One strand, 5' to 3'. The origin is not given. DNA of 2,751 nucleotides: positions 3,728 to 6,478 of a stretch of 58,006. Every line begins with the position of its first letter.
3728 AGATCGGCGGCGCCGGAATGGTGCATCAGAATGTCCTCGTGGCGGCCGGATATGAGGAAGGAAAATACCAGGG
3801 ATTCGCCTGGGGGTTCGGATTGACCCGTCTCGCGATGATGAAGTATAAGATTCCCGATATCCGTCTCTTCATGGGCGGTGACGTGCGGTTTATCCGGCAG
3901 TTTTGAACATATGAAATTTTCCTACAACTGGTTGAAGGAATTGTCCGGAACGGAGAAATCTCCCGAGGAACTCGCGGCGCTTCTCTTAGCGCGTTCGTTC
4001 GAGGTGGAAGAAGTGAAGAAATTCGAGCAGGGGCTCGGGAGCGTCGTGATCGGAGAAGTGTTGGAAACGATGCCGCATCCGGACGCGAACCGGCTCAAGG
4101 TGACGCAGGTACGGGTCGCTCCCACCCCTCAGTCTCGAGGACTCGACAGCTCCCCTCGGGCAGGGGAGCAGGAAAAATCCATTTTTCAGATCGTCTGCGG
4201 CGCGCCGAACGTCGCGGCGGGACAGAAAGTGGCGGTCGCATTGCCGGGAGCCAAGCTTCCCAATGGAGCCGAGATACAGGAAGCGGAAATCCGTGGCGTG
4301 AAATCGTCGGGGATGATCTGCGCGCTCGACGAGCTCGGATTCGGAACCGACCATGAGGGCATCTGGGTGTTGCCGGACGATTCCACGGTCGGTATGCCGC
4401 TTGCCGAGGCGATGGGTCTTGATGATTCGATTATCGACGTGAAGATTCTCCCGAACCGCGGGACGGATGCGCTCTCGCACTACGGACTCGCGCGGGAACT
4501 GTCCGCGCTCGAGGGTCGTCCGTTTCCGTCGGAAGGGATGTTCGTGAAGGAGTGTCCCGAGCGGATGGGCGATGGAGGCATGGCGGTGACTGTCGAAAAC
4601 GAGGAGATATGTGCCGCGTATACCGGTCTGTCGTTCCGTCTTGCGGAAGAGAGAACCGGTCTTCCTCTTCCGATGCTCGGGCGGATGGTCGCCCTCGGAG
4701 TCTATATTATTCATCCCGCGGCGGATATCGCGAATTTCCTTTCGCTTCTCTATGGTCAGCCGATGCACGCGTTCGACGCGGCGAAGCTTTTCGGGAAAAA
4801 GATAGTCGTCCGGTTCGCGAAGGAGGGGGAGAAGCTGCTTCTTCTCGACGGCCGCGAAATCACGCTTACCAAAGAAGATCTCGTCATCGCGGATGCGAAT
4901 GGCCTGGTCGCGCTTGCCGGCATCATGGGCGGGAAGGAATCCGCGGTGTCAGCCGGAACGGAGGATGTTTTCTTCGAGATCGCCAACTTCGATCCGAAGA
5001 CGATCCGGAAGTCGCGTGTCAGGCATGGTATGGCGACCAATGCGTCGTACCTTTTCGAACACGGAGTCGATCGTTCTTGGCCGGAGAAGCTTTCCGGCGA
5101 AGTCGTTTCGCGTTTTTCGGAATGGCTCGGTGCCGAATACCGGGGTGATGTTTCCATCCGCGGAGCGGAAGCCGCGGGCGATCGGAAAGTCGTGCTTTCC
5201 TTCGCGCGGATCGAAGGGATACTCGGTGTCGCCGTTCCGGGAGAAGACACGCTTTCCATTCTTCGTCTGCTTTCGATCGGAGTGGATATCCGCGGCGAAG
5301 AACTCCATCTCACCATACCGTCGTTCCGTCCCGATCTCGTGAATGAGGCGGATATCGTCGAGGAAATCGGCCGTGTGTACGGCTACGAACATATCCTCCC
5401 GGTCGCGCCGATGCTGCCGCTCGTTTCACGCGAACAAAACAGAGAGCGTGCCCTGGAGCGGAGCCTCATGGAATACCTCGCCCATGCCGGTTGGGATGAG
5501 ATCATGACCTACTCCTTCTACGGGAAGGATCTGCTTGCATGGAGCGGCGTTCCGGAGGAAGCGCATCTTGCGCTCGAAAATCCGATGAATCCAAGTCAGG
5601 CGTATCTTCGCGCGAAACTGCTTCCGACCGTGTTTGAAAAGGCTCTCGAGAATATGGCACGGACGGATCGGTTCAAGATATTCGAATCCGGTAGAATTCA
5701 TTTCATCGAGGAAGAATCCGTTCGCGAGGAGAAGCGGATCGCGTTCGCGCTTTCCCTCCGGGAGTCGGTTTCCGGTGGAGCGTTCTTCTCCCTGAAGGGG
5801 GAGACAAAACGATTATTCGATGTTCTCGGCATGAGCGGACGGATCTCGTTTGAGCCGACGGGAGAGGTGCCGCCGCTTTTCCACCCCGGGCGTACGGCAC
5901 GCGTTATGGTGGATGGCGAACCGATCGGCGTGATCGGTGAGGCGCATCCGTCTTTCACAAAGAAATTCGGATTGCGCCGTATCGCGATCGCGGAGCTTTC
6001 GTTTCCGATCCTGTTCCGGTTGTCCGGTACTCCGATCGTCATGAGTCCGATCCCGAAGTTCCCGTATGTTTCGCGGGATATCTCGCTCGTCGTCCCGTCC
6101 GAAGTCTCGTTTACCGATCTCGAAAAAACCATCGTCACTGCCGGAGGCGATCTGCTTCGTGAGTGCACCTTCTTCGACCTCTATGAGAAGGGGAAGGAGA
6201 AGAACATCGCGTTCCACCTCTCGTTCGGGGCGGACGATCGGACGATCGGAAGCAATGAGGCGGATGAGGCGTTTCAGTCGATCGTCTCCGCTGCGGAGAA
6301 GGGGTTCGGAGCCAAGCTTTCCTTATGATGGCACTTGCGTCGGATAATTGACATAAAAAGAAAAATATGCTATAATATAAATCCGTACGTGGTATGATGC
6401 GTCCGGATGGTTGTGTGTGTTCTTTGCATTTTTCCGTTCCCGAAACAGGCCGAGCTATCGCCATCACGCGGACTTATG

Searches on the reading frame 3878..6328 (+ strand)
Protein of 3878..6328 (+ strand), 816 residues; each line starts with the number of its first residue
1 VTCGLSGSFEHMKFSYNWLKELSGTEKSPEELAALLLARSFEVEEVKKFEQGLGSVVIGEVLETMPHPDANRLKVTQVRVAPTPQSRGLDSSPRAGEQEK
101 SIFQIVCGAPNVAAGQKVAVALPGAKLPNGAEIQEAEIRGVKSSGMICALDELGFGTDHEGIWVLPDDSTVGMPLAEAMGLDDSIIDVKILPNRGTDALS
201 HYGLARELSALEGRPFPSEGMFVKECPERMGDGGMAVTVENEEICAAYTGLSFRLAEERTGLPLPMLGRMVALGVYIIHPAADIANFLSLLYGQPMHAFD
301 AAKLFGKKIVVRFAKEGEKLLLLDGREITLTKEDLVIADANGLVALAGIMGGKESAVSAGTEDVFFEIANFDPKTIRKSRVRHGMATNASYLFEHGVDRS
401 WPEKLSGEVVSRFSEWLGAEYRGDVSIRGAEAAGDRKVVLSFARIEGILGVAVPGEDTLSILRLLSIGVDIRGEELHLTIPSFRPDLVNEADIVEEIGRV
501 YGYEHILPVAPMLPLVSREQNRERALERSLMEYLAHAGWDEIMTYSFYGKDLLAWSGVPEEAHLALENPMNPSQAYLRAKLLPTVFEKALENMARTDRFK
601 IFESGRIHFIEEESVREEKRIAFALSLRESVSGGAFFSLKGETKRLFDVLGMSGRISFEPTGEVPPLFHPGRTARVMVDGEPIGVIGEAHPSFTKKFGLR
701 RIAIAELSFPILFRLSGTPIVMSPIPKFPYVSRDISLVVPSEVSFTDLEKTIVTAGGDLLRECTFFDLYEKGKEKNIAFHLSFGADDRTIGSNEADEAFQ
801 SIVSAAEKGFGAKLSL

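Call 61: search_protein_families(library=pfam, proteins=[window:3878-6328:+], max_evalue=0.000001)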
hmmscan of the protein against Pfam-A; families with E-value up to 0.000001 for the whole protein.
window:3878-6328:+ (816 aa): 5 families
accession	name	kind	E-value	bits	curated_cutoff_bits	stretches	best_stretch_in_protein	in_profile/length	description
PF03483.22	B3_4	-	3.1e-46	157.6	29.3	1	261-409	18-165/174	B3/4 domain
PF17759.6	tRNA_synthFbeta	-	2e-40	139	22.4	1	509-708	4-213/214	Phenylalanyl tRNA synthetase beta chain CLM domain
PF03484.21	B5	-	1e-19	70.9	28.6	1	439-503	2-67/67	tRNA synthetase B5 domain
PF03147.19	FDX-ACB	-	1.3e-18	67.6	31.1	1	726-814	1-93/94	Ferredoxin-fold anticodon binding domain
PF01588.26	tRNA_bind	-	9.6e-14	51.7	27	1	100-173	28-95/96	Putative tRNA binding domain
